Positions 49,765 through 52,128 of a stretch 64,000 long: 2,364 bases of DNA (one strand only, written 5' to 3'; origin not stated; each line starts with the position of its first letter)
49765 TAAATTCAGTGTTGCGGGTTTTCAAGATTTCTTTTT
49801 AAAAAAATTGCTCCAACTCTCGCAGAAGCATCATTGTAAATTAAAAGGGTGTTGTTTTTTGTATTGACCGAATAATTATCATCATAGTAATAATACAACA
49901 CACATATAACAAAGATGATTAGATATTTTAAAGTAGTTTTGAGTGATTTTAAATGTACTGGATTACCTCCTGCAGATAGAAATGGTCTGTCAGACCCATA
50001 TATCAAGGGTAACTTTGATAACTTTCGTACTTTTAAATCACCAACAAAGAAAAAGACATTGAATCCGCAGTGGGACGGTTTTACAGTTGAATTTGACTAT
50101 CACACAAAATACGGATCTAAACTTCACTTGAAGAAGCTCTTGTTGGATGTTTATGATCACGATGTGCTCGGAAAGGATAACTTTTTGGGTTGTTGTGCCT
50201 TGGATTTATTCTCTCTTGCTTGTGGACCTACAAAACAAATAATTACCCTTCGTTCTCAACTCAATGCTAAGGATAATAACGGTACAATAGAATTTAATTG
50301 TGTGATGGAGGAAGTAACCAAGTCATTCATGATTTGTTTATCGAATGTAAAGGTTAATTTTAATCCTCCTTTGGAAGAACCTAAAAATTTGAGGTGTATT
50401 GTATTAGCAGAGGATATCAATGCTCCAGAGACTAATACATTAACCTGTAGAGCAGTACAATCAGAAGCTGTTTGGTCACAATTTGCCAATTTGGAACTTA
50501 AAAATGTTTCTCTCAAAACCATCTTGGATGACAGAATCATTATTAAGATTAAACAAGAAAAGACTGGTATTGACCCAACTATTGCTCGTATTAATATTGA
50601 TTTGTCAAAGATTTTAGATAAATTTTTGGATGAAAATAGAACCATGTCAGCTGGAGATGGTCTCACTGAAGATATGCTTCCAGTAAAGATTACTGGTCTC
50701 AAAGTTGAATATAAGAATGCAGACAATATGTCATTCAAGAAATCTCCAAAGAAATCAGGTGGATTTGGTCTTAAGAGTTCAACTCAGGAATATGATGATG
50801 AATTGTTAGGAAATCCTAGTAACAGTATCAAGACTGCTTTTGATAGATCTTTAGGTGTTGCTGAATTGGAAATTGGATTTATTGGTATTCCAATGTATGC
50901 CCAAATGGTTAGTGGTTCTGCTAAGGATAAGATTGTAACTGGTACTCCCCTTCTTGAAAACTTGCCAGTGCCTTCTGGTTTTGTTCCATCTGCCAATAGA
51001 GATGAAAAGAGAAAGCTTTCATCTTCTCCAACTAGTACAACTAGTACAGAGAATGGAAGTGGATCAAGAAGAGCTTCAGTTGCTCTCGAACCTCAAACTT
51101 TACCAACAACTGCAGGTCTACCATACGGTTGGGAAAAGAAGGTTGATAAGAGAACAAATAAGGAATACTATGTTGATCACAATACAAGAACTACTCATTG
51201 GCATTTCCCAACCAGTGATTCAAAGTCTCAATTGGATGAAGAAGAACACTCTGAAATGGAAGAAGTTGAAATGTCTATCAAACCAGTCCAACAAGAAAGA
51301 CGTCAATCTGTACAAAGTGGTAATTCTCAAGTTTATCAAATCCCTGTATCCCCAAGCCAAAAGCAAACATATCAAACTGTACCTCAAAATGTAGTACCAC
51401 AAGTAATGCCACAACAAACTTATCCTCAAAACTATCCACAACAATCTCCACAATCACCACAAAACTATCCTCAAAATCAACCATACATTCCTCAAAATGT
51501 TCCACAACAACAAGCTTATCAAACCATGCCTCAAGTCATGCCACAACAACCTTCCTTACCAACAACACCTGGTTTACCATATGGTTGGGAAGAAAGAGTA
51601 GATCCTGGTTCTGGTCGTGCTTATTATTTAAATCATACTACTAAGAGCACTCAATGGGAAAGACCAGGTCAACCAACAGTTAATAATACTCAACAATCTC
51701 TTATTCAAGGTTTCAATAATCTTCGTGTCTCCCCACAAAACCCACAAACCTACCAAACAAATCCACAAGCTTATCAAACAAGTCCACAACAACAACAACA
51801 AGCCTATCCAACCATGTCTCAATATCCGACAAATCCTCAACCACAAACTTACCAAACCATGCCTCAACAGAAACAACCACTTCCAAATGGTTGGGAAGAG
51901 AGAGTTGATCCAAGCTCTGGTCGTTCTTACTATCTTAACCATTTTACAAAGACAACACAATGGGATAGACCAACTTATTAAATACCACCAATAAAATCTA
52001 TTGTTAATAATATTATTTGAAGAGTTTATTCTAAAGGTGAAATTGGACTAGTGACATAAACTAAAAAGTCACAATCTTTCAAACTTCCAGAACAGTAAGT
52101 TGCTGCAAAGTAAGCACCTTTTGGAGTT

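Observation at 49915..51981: C2 + three WW domains with no HECT domain: a 'headless' NEDD4-like protein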

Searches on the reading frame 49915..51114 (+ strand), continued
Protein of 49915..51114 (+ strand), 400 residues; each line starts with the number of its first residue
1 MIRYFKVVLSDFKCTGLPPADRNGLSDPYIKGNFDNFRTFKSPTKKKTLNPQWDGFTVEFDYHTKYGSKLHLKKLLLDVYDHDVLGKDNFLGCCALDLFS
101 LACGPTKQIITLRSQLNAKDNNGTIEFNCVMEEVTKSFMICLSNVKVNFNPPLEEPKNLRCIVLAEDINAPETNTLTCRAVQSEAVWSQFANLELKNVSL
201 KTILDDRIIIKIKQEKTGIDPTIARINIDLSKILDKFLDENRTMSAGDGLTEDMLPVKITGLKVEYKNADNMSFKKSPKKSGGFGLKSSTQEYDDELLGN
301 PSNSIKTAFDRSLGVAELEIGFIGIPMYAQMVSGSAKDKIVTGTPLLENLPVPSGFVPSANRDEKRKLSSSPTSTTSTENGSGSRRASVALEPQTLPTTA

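Call 64: find_homologous_proteins(query=P0159, max_evalue=0.00001)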
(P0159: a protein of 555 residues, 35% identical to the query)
Query P0159 (555 aa): 5 proteins with E <= 0.00001 among 8000 candidates.
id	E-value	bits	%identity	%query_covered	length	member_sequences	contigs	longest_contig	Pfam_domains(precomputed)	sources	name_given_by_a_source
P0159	0.0e+0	1264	100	100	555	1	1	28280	PF00168.37,PF00397.33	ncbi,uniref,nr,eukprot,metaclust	ncbi:hypothetical protein PPL_11680 [Heterostelium album PN500]|uniref:WW domain-containing protein 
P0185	6.8e-120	419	53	64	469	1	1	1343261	PF00168.37,PF00397.33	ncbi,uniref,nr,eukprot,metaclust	ncbi:hypothetical protein SAMD00019534_034940 [Acytostelium subglobosum LB1]|uniref:hypothetical pro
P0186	2.1e-110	388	49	67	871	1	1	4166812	PF00168.37,PF00397.33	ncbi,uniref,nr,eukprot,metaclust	ncbi:hypothetical protein DFA_01674 [Cavenderia fasciculata]|uniref:WW domain-containing protein n=1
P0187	1.1e-92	330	39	66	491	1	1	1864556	PF00168.37,PF00397.33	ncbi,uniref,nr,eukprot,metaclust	ncbi:hypothetical protein DLAC_05679 [Tieghemostelium lacteum]|uniref:WW domain-containing protein n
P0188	4.4e-85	305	39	78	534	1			PF00168.37,PF00397.33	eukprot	eukprot:gene2726-3384_t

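Call 71: search_solved_structures(query=A3, max_evalue=0.001)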
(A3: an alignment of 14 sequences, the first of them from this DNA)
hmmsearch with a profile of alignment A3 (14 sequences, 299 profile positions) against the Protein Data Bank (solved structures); distinct sequences matched with E-value up to 0.001: 93 (the best 60 are shown).
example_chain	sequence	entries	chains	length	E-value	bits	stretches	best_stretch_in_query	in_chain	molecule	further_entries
9h6x_D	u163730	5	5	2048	1.6e-35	126.2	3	7-100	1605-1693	Myoferlin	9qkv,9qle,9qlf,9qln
9qls_A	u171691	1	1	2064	2.3e-32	115.8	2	6-95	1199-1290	Dysferlin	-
9b8k_A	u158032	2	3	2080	2.5e-32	115.7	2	6-95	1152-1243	Dysferlin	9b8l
2r83_A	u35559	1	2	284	7.9e-32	114.1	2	13-132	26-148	Synaptotagmin-1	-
5kj7_E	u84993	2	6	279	1.4e-31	113.2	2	13-132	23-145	Synaptotagmin-1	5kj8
5ccg_E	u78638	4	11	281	1.5e-31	113.2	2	13-132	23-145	Synaptotagmin-1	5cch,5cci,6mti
5w5c_F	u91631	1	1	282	1.5e-31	113.2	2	13-132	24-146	Synaptotagmin-1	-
3hn8_A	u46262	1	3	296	4.5e-30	108.3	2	13-107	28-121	Synaptotagmin-3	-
1dqv_A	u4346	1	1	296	4.6e-30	108.3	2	13-107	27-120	SYNAPTOTAGMIN III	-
6ank_A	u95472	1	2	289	6e-30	107.9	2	9-101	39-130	Synaptotagmin-7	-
9qe2_A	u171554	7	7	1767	1.2e-25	93.8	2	8-100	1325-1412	Otoferlin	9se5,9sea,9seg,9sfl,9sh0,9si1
6mti_1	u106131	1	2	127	7.2e-19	71.5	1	13-108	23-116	Synaptotagmin-1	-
1byn_A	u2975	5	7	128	7.4e-19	71.5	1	13-108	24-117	PROTEIN (SYNAPTOTAGMIN I) | Synaptotagmin-1 | Putative uncharacterized protein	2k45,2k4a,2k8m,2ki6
5t0r_A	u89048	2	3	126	7.9e-19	71.4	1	13-108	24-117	Synaptotagmin-1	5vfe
8c5h_S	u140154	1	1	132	8.9e-19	71.2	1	13-108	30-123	Synaptotagmin-1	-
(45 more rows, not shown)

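Call 79: list_cluster_members(proteins=[P0188, P0062, P0076, P0084, P0166, P0073, P0057, P0100, P0115, P0117])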
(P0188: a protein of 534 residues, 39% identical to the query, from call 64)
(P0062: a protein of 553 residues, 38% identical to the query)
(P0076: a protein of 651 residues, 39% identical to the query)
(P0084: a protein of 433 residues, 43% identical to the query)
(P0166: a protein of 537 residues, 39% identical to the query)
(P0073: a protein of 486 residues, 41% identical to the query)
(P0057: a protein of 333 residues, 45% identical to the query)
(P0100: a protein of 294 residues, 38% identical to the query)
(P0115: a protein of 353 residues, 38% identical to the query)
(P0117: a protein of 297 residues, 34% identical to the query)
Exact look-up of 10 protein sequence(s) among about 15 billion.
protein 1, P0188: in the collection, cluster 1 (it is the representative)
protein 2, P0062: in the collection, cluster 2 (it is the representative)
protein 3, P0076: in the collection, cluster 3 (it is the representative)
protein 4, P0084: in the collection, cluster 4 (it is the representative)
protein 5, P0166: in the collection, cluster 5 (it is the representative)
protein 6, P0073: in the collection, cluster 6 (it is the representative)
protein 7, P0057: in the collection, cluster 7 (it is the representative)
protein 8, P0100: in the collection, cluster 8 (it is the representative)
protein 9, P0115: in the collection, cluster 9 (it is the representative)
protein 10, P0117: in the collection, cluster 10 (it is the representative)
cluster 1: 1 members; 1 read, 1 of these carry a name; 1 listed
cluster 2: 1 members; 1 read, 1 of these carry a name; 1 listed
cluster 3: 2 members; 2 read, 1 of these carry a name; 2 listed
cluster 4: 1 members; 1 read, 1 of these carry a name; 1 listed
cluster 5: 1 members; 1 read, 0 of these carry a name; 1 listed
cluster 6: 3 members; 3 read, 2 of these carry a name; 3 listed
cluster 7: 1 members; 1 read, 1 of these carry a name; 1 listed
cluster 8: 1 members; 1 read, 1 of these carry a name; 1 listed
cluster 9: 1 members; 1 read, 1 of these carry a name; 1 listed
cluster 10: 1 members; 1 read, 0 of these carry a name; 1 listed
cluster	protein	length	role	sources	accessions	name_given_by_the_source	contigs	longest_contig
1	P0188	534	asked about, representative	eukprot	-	gene2726-3384_t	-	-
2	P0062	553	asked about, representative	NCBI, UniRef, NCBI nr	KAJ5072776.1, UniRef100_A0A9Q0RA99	c2 domain-containing protein [Anaeramoeba ignava] | C2 domain-containing protein n=1 Tax=Anaeramoeba ignava TaxID=1746090 ...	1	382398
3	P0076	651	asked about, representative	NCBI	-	-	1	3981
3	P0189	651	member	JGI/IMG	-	hypothetical protein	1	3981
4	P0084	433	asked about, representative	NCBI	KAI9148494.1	hypothetical protein H9P43_010188, partial [Blastocladiella emersonii ATCC 22665]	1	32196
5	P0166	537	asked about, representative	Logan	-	-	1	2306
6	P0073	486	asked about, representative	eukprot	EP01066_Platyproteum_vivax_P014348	Platyproteum_vivax@DN6427_c0_g1_i2.p1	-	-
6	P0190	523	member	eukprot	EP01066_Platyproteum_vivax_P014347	Platyproteum_vivax@DN6427_c0_g1_i1.p1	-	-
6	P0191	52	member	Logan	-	-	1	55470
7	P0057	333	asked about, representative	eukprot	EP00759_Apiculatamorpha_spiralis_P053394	PhF_6_TR6182/c0_g1_i2/m.9271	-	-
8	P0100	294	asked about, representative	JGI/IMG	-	hypothetical protein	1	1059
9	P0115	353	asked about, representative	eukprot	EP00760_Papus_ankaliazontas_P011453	PhM_4_TR14783/c0_g1_i1/m.100145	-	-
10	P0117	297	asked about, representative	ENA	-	-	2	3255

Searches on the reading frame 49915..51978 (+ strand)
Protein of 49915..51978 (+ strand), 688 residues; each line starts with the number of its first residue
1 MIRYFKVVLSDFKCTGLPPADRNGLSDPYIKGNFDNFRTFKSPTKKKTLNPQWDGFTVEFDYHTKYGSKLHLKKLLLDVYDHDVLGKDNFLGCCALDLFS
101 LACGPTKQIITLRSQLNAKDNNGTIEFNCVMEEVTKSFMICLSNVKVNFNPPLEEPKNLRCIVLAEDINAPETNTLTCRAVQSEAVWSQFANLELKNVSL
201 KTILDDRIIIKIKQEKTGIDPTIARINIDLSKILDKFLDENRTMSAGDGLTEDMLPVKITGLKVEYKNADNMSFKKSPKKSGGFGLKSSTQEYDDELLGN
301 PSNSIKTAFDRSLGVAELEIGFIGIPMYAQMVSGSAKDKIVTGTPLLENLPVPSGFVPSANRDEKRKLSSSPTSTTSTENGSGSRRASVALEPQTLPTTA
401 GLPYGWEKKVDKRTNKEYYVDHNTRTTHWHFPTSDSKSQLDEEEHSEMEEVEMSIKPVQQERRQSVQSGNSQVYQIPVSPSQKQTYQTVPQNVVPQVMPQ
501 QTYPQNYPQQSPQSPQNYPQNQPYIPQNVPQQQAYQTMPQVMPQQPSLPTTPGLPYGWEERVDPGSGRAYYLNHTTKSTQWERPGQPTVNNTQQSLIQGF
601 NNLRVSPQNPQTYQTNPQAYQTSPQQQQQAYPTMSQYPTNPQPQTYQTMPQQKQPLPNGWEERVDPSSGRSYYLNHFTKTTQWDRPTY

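Call 3: search_protein_families(library=pfam, proteins=[window:49915-51978:+], max_evalue=0.01)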
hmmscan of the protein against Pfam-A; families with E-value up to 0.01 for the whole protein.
window:49915-51978:+ (688 aa): 2 families
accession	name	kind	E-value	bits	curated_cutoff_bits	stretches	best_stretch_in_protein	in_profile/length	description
PF00397.32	WW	-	6.8e-40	135.2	26.9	3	656-686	1-31/31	WW domain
PF00168.36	C2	-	2.3e-16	60.3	22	1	12-100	8-91/104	C2 domain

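Call 6: find_homologous_proteins(query=window:49915-51978:+, max_evalue=0.001)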
Query window:49915-51978:+ (688 aa): 19 proteins with E <= 0.001 among 8000 candidates.
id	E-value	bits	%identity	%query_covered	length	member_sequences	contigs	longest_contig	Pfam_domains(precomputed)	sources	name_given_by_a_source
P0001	0.0e+0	1585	100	100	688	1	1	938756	PF00168.37,PF00397.33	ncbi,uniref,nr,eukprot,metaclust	ncbi:C2 domain-containing protein [Naegleria gruberi]|uniref:Protein kibra n=1 Tax=Naegleria gruberi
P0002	4.4e-228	777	53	100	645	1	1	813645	PF00168.37,PF20625.4,PF00397.33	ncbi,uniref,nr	ncbi:hypothetical protein C9374_011307 [Naegleria lovaniensis]|uniref:Protein kibra n=1 Tax=Naegleri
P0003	4.1e-214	731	51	100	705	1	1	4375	PF00168.37,PF20625.4,PF00397.33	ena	-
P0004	1.1e-190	654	65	63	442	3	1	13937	PF00168.37,PF00397.33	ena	-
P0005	6.9e-23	99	28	31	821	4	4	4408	PF00632.31,PF00168.37,PF00397.33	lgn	-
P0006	6.1e-22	96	53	7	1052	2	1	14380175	PF00632.31,PF00168.37,PF00397.33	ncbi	ncbi:unnamed protein product, partial [Iphiclides podalirius]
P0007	4.3e-21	93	23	43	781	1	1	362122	PF00632.31,PF00168.37,PF00397.33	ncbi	ncbi:hypothetical protein ACJJTC_010712, partial [Scirpophaga incertulas]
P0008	1.6e-20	91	61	5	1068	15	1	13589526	PF00632.31,PF00168.37,PF00397.33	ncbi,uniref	ncbi:E3 ubiquitin-protein ligase Nedd-4 isoform X4 [Maniola hyperantus]|uniref:E3 ubiquitin-protein 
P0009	3.8e-19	87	63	5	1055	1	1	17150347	PF00632.31,PF00168.37,PF00397.33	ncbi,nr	ncbi:E3 ubiquitin-protein ligase Nedd-4 isoform X1 [Pararge aegeria]|nr:E3 ubiquitin-protein ligase 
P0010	3.8e-19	87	57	7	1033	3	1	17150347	PF00632.31,PF00168.37,PF00397.33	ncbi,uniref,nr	ncbi:E3 ubiquitin-protein ligase Nedd-4 isoform X2 [Pararge aegeria]|uniref:E3 ubiquitin-protein lig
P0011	1.1e-15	75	33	20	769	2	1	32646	PF00632.31,PF00168.37,PF00397.33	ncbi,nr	ncbi:hypothetical protein SNEBB_008586 [Seison nebaliae]|nr:hypothetical protein SNEBB_008586 [Seiso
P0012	7.1e-14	69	36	19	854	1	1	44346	PF00632.31,PF00168.37,PF00397.33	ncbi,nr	ncbi:hypothetical protein BDQ17DRAFT_1289804 [Cyathus striatus]|nr:hypothetical protein BDQ17DRAFT_1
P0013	2.9e-12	64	28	27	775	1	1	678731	PF00632.31,PF00168.37,PF00397.33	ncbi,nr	ncbi:hypothetical protein BD770DRAFT_361961 [Pilaira anomala]|nr:hypothetical protein BD770DRAFT_361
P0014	4.3e-12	63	27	41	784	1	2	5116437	PF00632.31,PF00168.37,PF00397.33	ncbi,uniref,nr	ncbi:hypothetical protein DIURU_001700 [Diutina rugosa]|uniref:E3 ubiquitin-protein ligase n=1 Tax=D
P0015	7.1e-11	59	27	41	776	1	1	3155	PF00632.31,PF00168.37,PF00397.33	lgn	-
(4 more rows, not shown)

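Call 7: find_encoding_contigs(protein=window:49915-51978:+, flank=10000, max_places=6)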
Protein window:49915-51978:+ (688 aa): no gene with exactly this product is on record in the collection.

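Call 11: search_protein_families(library=pfam, proteins=[P0002, P0003, P0004, P0005], max_evalue=1)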
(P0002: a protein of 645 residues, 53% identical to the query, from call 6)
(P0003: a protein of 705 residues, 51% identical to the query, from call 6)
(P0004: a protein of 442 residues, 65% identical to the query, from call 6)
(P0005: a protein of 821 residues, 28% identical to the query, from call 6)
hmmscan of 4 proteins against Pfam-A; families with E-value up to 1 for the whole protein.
P0002 (645 aa): 3 families
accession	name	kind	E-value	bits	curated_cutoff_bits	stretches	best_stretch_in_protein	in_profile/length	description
PF00397.32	WW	-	9e-39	131.6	26.9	3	505-535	1-31/31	WW domain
PF00168.36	C2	-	1.9e-17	63.8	22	1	12-107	8-98/104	C2 domain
PF20625.3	WW_USP8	-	5.8e-06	26.5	23.8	1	503-520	2-18/33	USP8 WW domain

P0003 (705 aa): 7 families
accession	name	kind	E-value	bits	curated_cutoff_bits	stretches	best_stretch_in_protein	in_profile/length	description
PF00397.32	WW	-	6.1e-40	135.4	26.9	3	673-703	1-31/31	WW domain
PF00168.36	C2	-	3.6e-17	62.9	22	1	12-107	8-98/104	C2 domain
PF20625.3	WW_USP8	-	5.9e-06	26.5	23.8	2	549-573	2-26/33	USP8 WW domain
PF10358.15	NT-C2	-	0.0011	19.1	25.2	0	65-134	68-137/143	N-terminal C2 in EEIG1 and EHBP1 proteins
PF17451.8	Glyco_hyd_101C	-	0.096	13.5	25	0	404-436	78-110/119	Glycosyl hydrolase 101 beta sandwich domain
PF23517.1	WW_TCERG1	-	0.12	12.1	70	0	564-591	23-51/55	TCERG1 WW domain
PF03930.20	Flp_N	-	0.13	12.7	25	1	37-73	14-51/82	Recombinase Flp protein N-terminus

P0004 (442 aa): 4 families
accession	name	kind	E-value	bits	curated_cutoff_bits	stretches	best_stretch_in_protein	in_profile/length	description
PF00168.36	C2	-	2.5e-17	63.4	22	1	12-107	8-98/104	C2 domain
PF00397.32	WW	-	1.4e-10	41.5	26.9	1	395-425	1-31/31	WW domain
PF03012.19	PP_M1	-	0.0022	18.1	24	1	231-394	25-180/296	Phosphoprotein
PF17451.8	Glyco_hyd_101C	-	0.036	14.9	25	1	360-437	30-111/119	Glycosyl hydrolase 101 beta sandwich domain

P0005 (821 aa): 4 families
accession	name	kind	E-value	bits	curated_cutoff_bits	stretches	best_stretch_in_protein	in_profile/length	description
PF00632.30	HECT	-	1.8e-96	323.8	23.9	1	516-818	2-304/306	HECT-domain (ubiquitin-transferase)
PF00397.32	WW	-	3.1e-49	165.1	26.9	4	286-316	1-31/31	WW domain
PF00168.36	C2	-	1.2e-21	77.3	22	1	18-112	2-91/104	C2 domain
PF09313.17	DUF1971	-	0.12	12.8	23.1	0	407-468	15-73/80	Domain of unknown function (DUF1971)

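Call 40: find_encoding_contigs(protein=P0002, flank=6000, max_places=2)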
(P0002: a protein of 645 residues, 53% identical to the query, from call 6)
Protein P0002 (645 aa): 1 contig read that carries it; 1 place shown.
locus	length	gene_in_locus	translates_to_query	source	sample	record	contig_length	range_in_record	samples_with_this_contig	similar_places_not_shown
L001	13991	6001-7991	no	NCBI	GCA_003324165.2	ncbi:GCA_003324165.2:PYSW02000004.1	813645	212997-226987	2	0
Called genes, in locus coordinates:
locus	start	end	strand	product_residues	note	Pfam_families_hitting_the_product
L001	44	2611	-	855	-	PF00046:Homeodomain (weak), PF05920:Homeobox_KN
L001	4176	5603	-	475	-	PF25171:Beta-prop_WDR36-Utp21_1st, PF24814:WD40_Prp19, PF25168:Beta-prop_WDR36-Utp21_2nd, PF24817:WD40_WDHD1_1st, PF25174:Beta-prop_THOC3, PF23409:Beta-prop_EML, PF25173:Beta-prop_WDR3_1st, PF23381:Beta-prop_IFT122_1st, +18 more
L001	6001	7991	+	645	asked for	PF00168:C2, PF00397:WW, PF20625:WW_USP8 (faint), PF00397:WW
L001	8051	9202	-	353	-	PF13878:zf-C2H2_3, PF00583:Acetyltransf_1 (faint), PF13508:Acetyltransf_7 (faint), PF13880:Acetyltransf_13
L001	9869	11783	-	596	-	PF00169:PH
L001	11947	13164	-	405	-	PF01436:NHL (faint)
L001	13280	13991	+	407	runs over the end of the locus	PF25173:Beta-prop_WDR3_1st (weak), PF00400:WD40 (faint), PF23381:Beta-prop_IFT122_1st (weak), PF25174:Beta-prop_THOC3 (weak)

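Call 41: find_encoding_contigs(protein=P0003, flank=6000, max_places=2)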
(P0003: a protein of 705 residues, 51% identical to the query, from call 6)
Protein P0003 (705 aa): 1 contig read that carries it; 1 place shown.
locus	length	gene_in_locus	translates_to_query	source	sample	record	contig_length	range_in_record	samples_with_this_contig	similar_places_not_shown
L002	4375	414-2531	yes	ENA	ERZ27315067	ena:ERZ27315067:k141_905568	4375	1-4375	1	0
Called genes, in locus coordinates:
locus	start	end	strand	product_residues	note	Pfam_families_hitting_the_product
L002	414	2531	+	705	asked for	PF00168:C2, PF00397:WW, PF20625:WW_USP8 (faint), PF00397:WW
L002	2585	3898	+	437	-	PF13475:DUF4116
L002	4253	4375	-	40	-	?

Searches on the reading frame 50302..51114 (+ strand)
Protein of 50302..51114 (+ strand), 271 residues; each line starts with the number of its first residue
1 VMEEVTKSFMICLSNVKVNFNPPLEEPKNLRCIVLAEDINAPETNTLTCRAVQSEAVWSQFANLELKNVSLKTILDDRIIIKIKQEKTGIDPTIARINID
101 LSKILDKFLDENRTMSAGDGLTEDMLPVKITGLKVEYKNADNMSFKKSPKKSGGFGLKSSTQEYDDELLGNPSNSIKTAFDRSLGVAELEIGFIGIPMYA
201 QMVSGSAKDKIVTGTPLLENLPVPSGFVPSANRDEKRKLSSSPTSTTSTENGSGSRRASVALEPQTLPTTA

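Call 11: search_protein_families(library=pfam, proteins=[window:50302-51114:+], max_evalue=1)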
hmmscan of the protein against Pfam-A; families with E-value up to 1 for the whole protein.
window:50302-51114:+ (271 aa): 0 families
